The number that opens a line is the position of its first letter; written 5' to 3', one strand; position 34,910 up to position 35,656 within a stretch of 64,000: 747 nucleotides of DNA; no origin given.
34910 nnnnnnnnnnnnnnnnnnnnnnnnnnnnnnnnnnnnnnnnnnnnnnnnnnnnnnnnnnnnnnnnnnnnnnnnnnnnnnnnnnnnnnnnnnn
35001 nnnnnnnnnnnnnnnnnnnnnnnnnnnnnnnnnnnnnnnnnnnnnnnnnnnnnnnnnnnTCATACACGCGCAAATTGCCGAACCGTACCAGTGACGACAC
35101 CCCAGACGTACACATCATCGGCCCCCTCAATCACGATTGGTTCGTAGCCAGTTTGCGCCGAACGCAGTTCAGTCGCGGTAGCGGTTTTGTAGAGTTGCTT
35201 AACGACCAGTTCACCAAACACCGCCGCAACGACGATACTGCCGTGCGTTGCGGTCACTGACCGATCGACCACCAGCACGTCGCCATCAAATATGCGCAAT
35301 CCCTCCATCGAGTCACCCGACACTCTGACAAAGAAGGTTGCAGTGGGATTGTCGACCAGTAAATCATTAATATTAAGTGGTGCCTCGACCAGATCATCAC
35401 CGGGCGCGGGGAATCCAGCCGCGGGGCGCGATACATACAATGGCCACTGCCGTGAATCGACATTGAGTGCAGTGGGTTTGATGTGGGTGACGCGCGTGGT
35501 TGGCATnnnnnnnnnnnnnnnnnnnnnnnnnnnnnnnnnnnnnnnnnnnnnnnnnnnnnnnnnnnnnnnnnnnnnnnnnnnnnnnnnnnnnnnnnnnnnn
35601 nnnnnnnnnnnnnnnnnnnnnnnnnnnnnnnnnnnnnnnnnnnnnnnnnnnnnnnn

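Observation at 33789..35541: Complete umuD-umuC (Pol V) mutagenesis module with an inverted repeat at its 5' end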

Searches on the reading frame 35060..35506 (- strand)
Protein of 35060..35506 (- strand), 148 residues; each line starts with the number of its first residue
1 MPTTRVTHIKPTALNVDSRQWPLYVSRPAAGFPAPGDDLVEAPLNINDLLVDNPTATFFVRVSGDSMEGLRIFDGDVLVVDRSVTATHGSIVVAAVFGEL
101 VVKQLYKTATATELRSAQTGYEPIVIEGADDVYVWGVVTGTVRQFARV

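Call 3: search_protein_families(library=pfam, proteins=[window:35060-35506:-], max_evalue=0.01)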
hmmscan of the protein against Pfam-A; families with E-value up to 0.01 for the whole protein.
window:35060-35506:- (148 aa): 1 family
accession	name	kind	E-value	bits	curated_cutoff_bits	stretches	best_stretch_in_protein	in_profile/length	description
PF00717.28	Peptidase_S24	-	6.7e-26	90.7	23.3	1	22-138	1-115/116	Peptidase S24-like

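Call 8: find_homologous_proteins(query=window:35060-35506:-)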
Query window:35060-35506:- (148 aa): 1621 proteins with E <= 0.001 among 1664 candidates; the best 120 are listed.
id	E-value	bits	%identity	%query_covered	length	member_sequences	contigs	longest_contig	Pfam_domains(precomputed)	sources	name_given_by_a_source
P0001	9.4e-91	319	99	100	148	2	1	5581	PF00717.29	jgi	jgi:DNA polymerase V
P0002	1.3e-57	212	72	91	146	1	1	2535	PF00717.29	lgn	-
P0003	2.0e-55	204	68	98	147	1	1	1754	PF00717.29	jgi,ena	-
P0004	2.8e-55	204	68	98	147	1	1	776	PF00717.29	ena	-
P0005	1.7e-54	201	70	88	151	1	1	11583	PF00717.29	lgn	-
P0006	2.8e-54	201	68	96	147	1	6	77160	PF00717.29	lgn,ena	-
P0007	2.9e-54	201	68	98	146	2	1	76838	PF00717.29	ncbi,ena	-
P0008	4.4e-54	200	69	95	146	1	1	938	PF00717.29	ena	-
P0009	4.7e-54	200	69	95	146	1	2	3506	PF00717.29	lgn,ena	-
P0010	4.7e-54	200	70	95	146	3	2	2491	PF00717.29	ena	-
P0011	4.8e-54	200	69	95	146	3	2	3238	PF00717.29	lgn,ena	-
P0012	4.9e-54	200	70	91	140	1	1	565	PF00717.29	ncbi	-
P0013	5.0e-54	200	74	84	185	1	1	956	PF00717.29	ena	-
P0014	6.8e-54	199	69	95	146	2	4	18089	PF00717.29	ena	-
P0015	8.5e-54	199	71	87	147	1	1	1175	PF00717.29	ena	-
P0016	9.7e-54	199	67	98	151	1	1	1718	PF00717.29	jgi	jgi:DNA polymerase V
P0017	1.1e-53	199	67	96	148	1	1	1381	PF00717.29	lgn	-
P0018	1.2e-53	199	65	97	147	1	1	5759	PF00717.29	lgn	-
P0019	1.3e-53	199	68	96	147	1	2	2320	PF00717.29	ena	-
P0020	1.4e-53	198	68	96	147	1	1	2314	PF00717.29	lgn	-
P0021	1.4e-53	198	67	95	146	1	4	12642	PF00717.29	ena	-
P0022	1.7e-53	198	73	86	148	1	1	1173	PF00717.29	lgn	-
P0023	1.7e-53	198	68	95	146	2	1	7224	PF00717.29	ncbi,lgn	-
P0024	1.9e-53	198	64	97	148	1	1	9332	PF00717.29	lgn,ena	-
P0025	2.0e-53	198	68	96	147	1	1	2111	PF00717.29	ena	-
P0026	2.7e-53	198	63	98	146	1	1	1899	PF00717.29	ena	-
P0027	2.8e-53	197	67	96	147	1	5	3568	PF00717.29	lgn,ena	-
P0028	3.2e-53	197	65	96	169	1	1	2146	PF00717.29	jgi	jgi:DNA polymerase V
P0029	3.8e-53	197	68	95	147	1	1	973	PF00717.29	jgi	jgi:DNA polymerase V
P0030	5.1e-53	197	68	96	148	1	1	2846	PF00717.29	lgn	-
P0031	5.2e-53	197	67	93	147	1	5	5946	PF00717.29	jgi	jgi:DNA polymerase V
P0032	5.3e-53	197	63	98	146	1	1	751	PF00717.29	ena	-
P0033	5.5e-53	197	66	95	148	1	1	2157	PF00717.29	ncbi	-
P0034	6.3e-53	196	67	95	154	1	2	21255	PF00717.29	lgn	-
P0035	7.1e-53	196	67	95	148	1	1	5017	PF00717.29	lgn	-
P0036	9.4e-53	196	66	95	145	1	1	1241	PF00717.29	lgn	-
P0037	9.5e-53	196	69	90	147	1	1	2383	PF00717.29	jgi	jgi:DNA polymerase V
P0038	1.1e-52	195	67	95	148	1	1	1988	PF00717.29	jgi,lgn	jgi:DNA polymerase V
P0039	1.4e-52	195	67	93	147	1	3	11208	PF00717.29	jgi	jgi:DNA polymerase V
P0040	1.4e-52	195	67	93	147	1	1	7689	PF00717.29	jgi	jgi:DNA polymerase V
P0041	1.4e-52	195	74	84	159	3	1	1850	PF00717.29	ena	-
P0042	1.8e-52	195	73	84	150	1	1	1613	PF00717.29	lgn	-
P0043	2.0e-52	195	66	98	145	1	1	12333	PF00717.29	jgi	jgi:DNA polymerase V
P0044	2.1e-52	195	64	97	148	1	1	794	PF00717.29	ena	-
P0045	2.7e-52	194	65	98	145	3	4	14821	PF00717.29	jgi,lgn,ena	-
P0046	2.8e-52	194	65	98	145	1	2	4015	PF00717.29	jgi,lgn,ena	-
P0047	2.8e-52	194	65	98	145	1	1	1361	PF00717.29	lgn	-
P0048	2.8e-52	194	65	98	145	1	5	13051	PF00717.29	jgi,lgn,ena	-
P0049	2.9e-52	194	71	87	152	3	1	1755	PF00717.29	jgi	-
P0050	2.9e-52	194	72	84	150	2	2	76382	PF00717.29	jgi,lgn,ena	-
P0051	3.0e-52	194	65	97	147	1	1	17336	PF00717.29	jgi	-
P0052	3.0e-52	194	65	97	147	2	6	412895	PF00717.29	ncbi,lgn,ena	ncbi:MAG: translesion error-prone DNA polymerase V autoproteolytic subunit [Patescibacteria group ba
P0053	3.2e-52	194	68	95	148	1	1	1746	PF00717.29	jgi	jgi:DNA polymerase V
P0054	3.6e-52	194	71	85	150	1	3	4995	PF00717.29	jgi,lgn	-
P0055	3.8e-52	194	65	98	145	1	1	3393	PF00717.29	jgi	-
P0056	4.7e-52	193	66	97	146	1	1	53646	PF00717.29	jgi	-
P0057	6.5e-52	193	64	95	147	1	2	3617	PF00717.29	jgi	jgi:DNA polymerase V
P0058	7.3e-52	193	65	95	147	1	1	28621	PF00717.29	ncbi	-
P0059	8.0e-52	193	66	96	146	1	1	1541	PF00717.29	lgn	-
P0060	9.1e-52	193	63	97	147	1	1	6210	PF00717.29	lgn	-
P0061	9.3e-52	193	68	91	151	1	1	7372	PF00717.29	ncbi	-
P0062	9.7e-52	192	63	96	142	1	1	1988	PF00717.29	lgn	-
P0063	9.8e-52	192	73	82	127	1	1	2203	PF00717.29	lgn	-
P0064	1.0e-51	192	64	98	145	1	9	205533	PF00717.29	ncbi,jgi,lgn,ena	jgi:DNA polymerase V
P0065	1.1e-51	192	73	84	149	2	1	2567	PF00717.29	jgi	-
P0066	1.1e-51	192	65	95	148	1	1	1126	PF00717.29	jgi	jgi:DNA polymerase V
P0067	1.1e-51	192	72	85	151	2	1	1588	PF00717.29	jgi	-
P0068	1.4e-51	192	65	96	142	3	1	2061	PF00717.29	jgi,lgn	jgi:DNA polymerase V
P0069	1.5e-51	192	68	93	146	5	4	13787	PF00717.29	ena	-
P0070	1.5e-51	192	70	85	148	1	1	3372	PF00717.29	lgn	-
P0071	1.8e-51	192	72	85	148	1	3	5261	PF00717.29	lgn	-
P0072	2.0e-51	191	64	97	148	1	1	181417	PF00717.29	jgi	-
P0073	2.3e-51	191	72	84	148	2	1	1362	PF00717.29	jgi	jgi:DNA polymerase V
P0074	2.3e-51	191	71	84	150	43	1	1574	PF00717.29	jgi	jgi:DNA polymerase V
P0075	2.6e-51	191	66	97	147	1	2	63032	PF00717.29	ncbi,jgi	ncbi:MAG: hypothetical protein RLZZ480_102 [Candidatus Parcubacteria bacterium]|jgi:DNA polymerase V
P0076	2.7e-51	191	64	95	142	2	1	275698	PF00717.29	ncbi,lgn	-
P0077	2.8e-51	191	65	97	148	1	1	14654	PF00717.29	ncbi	-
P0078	2.9e-51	191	65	95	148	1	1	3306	PF00717.29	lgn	-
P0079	3.1e-51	191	71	83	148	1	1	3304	PF00717.29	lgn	-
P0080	3.1e-51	191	72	84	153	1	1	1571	PF00717.29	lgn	-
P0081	3.2e-51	191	65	95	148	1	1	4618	PF00717.29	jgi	jgi:DNA polymerase V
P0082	3.4e-51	191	71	85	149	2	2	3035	PF00717.29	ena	-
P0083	3.4e-51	191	64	97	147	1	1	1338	PF00717.29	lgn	-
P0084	3.5e-51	191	75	82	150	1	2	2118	PF00717.29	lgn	-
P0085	3.9e-51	191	72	84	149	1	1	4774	PF00717.29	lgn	-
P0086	3.9e-51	191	65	95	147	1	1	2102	PF00717.29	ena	-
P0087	3.9e-51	191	64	93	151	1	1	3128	PF00717.29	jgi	jgi:DNA polymerase V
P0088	4.1e-51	190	64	95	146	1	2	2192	PF00717.29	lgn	-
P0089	4.4e-51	190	64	97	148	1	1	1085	PF00717.29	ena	-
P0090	4.7e-51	190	65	96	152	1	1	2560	PF00717.29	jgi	jgi:DNA polymerase V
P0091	5.6e-51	190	63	95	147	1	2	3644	PF00717.29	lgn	-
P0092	5.7e-51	190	63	96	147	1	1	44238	PF00717.29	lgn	-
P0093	5.7e-51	190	64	93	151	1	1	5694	PF00717.29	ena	-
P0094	5.7e-51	190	63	97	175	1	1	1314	PF00717.29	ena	-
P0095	5.8e-51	190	66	91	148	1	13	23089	PF00717.29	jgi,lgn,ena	jgi:DNA polymerase V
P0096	5.9e-51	190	65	95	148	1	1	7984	PF00717.29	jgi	jgi:DNA polymerase V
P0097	6.6e-51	190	68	93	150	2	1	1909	PF00717.29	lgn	-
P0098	7.2e-51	190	63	95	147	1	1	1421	PF00717.29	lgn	-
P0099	7.2e-51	190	63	97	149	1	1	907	PF00717.29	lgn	-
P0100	9.2e-51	189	65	96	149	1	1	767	PF00717.29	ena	-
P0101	9.6e-51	189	66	95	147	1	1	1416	PF00717.29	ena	-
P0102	9.9e-51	189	65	97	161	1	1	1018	PF00717.29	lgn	-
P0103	1.0e-50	189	70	76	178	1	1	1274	PF00717.29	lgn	-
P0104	1.1e-50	189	71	85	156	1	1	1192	PF00717.29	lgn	-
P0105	1.1e-50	189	72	84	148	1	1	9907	PF00717.29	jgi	-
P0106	1.2e-50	189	66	95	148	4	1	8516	PF00717.29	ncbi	-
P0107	1.3e-50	189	61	96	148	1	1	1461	PF00717.29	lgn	-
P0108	1.4e-50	189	65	96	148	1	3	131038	PF00717.29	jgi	jgi:DNA polymerase V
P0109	1.4e-50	189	64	95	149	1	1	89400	PF00717.29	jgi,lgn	jgi:DNA polymerase V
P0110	1.4e-50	189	63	96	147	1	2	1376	PF00717.29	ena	-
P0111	1.4e-50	189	67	86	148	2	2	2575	PF00717.29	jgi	-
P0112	1.4e-50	189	61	97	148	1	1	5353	PF00717.29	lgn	-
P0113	1.4e-50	189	66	95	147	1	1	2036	PF00717.29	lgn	-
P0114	1.6e-50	189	67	95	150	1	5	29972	PF00717.29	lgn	-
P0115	1.7e-50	188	72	84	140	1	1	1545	PF00717.29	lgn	-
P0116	1.7e-50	188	64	97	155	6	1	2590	PF00717.29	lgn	-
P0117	1.7e-50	188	66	95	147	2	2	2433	PF00717.29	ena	-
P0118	1.8e-50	188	64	95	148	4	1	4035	PF00717.29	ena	-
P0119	1.8e-50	188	63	97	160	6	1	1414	PF00717.29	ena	-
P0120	1.9e-50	188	59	98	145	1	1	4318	PF00717.29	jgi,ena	-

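Call 10: find_related_loci(query=window:35060-35506:-, collection=genome_contigs, flank=6000)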
Query window:35060-35506:- (148 aa) in genome_contigs; peptide patterns used: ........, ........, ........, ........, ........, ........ (x = any residue, [..] = any of these).
599 stretches matched a pattern (row limit reached: there are more); 79 encode a relative of the query (tblastn E <= 1e-3); 79 distinct loci.
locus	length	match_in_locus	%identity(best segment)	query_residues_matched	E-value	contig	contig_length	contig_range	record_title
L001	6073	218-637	69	5-145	1e-59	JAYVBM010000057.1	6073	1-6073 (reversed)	MAG: Candidatus Paceibacterota bacterium isolate GL28_UP_metabat_94 GL28_UP_metabat_94_56, whole genome shotgun sequence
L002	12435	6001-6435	64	1-145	3e-58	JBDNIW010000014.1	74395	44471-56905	MAG: Candidatus Paceibacterota bacterium isolate metabat2.26_sub.ELB k141_537049, whole genome shotgun sequence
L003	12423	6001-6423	69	1-141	5e-58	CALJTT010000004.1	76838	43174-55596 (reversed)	MAG: Candidatus Pacebacteria bacterium isolate R3_Bin_METABAT__89_1 genome assembly, contig: c_000000324191, whole genom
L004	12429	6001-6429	65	3-145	7e-57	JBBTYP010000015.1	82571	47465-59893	MAG: Patescibacteria group bacterium isolate H41-bin057_1 H41_bin057_1_000000000015, whole genome shotgun sequence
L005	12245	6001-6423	64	5-145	4e-56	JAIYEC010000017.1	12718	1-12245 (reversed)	MAG: bacterium isolate H1_MAG_00054 pond_H1_MAG_00054_000000000021, whole genome shotgun sequence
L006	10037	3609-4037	63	2-145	3e-55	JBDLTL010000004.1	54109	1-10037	MAG: Candidatus Parcubacteria bacterium isolate lewisrun_2019_sw_WHONDRS-S19S_0014_A_bin.41 scaffold_0000101, whole geno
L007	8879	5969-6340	70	22-145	1e-54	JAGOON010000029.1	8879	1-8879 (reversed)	MAG: Candidatus Paceibacterota bacterium isolate Gw_Bodden_bin_22 Gw_Bodden_11724_length_8879_cov_5.499429, whole genome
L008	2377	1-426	64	6-148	3e-54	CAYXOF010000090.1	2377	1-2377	MAG TPA_asm: uncultured Candidatus Saccharibacteria bacterium isolate SRP118108_co4_490 genome assembly, contig: NODE_65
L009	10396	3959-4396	60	1-145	9e-54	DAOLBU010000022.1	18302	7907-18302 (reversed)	MAG TPA_asm: Candidatus Paceibacterota bacterium isolate AMR_MDS_0110 NODE_859_length_18302_cov_4.025319, whole genome s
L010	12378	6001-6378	66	18-143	5e-53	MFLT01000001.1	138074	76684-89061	MAG: Candidatus Kaiserbacteria bacterium RIFCSPLOWO2_01_FULL_45_25 rifcsplowo2_01_scaffold_1233, whole genome shotgun se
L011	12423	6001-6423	62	5-145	7e-53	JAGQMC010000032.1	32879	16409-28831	MAG: Candidatus Kaiserbacteria bacterium isolate HKST-UBA32 k127_2659731, whole genome shotgun sequence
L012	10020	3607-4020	60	5-143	3e-52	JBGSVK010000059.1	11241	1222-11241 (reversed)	MAG: Candidatus Paceibacteria bacterium isolate JTS-AC455 k141_3207429, whole genome shotgun sequence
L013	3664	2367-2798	60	4-143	4e-52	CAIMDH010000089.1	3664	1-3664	uncultured bacterium isolate ErkenSummer_bin-2863 genome assembly, contig: bin-2863:089/147, whole genome shotgun sequen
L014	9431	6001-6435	58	1-145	1e-51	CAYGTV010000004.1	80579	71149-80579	MAG TPA_asm: uncultured Candidatus Saccharibacteria bacterium isolate ERP117304_co2_145 genome assembly, contig: NODE_30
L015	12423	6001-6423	58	4-145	5e-51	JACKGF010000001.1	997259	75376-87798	MAG: Candidatus Nomurabacteria bacterium isolate HK-STAS-PATE-27 HK-STAS-PATE-27_1, whole genome shotgun sequence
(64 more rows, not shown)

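Call 17: find_encoding_contigs(protein=P0001, flank=6000, max_places=4)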
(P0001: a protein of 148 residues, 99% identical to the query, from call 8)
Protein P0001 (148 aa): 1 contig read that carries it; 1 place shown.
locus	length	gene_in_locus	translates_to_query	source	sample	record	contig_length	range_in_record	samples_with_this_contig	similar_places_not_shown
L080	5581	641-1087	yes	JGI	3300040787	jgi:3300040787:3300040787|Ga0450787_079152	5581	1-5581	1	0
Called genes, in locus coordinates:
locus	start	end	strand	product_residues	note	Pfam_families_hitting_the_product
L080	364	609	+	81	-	-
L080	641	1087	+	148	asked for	PF00717:Peptidase_S24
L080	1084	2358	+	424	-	PF00817:IMS, PF11799:IMS_C, PF13438:DUF4113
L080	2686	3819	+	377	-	-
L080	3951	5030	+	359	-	-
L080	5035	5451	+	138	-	-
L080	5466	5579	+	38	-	?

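Call 18: find_encoding_contigs(protein=window:35060-35506:-, flank=10000, max_places=4)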
Protein window:35060-35506:- (148 aa): 7 contigs read that carry it; 4 places shown.
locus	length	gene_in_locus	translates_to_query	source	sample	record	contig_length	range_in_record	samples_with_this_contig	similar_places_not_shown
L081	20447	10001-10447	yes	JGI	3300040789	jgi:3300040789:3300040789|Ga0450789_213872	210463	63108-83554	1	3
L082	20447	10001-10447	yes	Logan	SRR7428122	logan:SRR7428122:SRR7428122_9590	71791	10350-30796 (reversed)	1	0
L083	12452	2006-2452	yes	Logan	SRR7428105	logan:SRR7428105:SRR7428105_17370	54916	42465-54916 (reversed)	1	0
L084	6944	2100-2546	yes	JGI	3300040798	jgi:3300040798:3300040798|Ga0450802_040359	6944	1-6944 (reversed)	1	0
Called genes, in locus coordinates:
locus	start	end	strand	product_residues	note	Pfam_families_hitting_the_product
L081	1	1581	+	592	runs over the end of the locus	PF00009:GTP_EFTU, PF01926:MMR_HSR1, PF02421:FeoB_N (faint), PF22042:EF-G_D2, PF03144:GTP_EFTU_D2, PF00679:EFG_C, PF21018:BipA_C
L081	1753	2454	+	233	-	-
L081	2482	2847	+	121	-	-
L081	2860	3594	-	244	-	PF01479:S4, PF00849:PseudoU_synth_2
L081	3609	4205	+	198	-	PF04542:Sigma70_r2, PF08281:Sigma70_r4_2, PF04545:Sigma70_r4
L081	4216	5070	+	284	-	-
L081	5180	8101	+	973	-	-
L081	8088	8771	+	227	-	PF04203:Sortase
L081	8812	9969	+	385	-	PF00188:CAP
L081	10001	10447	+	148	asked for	PF00717:Peptidase_S24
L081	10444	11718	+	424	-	PF00817:IMS, PF11799:IMS_C, PF13438:DUF4113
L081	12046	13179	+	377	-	-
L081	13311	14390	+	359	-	-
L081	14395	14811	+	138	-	-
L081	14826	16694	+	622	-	PF17936:Big_6 (faint), PF00404:Dockerin_1 (weak)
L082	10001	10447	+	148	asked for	PF00717:Peptidase_S24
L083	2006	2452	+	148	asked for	PF00717:Peptidase_S24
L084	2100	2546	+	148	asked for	PF00717:Peptidase_S24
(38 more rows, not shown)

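Call 20: find_related_loci(query=window:35060-35506:-, collection=metagenome_contigs, flank=4000)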
Query window:35060-35506:- (148 aa) in metagenome_contigs; peptide patterns used: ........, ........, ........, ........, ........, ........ (x = any residue, [..] = any of these).
600 stretches matched a pattern (row limit reached: there are more); 118 encode a relative of the query (tblastn E <= 1e-3); the best 80 are kept; 80 distinct loci.
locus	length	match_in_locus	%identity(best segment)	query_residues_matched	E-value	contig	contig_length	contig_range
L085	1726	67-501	68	1-145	1e-62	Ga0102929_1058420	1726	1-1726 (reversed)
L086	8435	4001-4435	65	1-145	3e-59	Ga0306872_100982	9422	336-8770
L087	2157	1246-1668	66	5-145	1e-59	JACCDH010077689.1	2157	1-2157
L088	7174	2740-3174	65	1-145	6e-59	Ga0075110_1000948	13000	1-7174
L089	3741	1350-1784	65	1-145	1e-58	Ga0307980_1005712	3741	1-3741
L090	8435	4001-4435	64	1-145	2e-58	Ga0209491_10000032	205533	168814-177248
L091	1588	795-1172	72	22-147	4e-60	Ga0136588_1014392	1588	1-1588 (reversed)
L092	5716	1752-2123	71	22-145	2e-57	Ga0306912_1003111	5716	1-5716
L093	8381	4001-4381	70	19-145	1e-57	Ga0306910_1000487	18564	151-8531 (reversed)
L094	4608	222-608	71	17-145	8e-58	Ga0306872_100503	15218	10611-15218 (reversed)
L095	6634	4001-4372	71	22-145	2e-57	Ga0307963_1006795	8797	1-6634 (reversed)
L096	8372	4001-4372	73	22-145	1e-57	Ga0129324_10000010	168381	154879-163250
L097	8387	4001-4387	71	17-145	7e-58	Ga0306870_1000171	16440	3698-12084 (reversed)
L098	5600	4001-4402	68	13-146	3e-57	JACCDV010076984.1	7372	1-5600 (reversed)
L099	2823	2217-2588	72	22-145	3e-57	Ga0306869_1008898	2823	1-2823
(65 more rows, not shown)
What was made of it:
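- There are more than 1,600 UmuD homologues, and the best 120 are 59-99% identical (all but the same-population P0001 at 59-75%), from metagenomes and Patescibacteria MAGs (calls 8, 10, 20).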

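Call 27: search_protein_families(library=ncbifam, proteins=[window:35060-35506:-], max_evalue=0.001)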
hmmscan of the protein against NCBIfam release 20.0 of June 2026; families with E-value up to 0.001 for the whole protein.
window:35060-35506:- (148 aa): 3 families
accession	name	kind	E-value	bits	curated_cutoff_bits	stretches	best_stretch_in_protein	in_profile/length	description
NF007621.2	PRK10276.1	subfamily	1.3e-38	131.5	110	1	29-142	1-114/115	translesion error-prone DNA polymerase V autoproteolytic subunit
TIGR00498.1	lexA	equivalog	4.1e-20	72.3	110.95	1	25-145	83-202/203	transcriptional repressor LexA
NF051876.1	transXXX_HumD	equivalog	1.6e-15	57.2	120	1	31-142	2-115/129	HumD family translesion DNA polymerase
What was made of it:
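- On UmuD (Pol V autoproteolytic subunit): The LexA equivalog TIGR00498 scores only 72 bits against a cut-off of 111 (call 27).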

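Call 36: search_solved_structures(query=window:35060-35506:-, show_alignments=2, max_evalue=0.00001)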
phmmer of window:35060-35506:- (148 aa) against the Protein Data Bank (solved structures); distinct sequences matched with E-value up to 0.00001: 20.
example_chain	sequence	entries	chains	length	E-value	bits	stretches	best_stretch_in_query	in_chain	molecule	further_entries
8gmt_B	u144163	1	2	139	1.1e-27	99.9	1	9-143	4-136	DNA polymerase V subunit UmuD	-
1umu_A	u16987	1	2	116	1e-26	96.6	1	31-144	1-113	UMUD'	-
1i4v_A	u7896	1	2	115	4.7e-26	94.6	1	32-143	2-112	UMUD' PROTEIN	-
1ay9_A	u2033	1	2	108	2.6e-23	85.6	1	38-143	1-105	UMUD PROTEIN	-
8gms_A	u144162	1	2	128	1.2e-14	57.6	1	25-143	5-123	LexA repressor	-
7b5g_A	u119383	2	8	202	7.7e-14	54.9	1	22-143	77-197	LexA repressor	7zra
1jhc_A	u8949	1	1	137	7.8e-14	54.9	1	22-143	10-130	LEXA REPRESSOR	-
7ocj_A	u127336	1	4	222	9.9e-14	54.6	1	22-143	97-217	LexA repressor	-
1jhe_A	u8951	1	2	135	2e-13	53.6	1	22-143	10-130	LEXA REPRESSOR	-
1jhh_A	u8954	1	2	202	2e-13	53.6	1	22-143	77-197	LEXA REPRESSOR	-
3jso_A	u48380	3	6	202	5.4e-13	52.2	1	22-143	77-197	LexA repressor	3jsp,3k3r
8trg_I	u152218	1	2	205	5.7e-13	52.1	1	22-143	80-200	LexA repressor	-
1jhf_A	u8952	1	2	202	7e-13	51.8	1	22-143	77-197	LEXA REPRESSOR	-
8s7g_A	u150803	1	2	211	6e-11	45.6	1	5-143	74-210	LexA repressor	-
8b0v_A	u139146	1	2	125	5.1e-10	42.6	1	25-143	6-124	LexA repressor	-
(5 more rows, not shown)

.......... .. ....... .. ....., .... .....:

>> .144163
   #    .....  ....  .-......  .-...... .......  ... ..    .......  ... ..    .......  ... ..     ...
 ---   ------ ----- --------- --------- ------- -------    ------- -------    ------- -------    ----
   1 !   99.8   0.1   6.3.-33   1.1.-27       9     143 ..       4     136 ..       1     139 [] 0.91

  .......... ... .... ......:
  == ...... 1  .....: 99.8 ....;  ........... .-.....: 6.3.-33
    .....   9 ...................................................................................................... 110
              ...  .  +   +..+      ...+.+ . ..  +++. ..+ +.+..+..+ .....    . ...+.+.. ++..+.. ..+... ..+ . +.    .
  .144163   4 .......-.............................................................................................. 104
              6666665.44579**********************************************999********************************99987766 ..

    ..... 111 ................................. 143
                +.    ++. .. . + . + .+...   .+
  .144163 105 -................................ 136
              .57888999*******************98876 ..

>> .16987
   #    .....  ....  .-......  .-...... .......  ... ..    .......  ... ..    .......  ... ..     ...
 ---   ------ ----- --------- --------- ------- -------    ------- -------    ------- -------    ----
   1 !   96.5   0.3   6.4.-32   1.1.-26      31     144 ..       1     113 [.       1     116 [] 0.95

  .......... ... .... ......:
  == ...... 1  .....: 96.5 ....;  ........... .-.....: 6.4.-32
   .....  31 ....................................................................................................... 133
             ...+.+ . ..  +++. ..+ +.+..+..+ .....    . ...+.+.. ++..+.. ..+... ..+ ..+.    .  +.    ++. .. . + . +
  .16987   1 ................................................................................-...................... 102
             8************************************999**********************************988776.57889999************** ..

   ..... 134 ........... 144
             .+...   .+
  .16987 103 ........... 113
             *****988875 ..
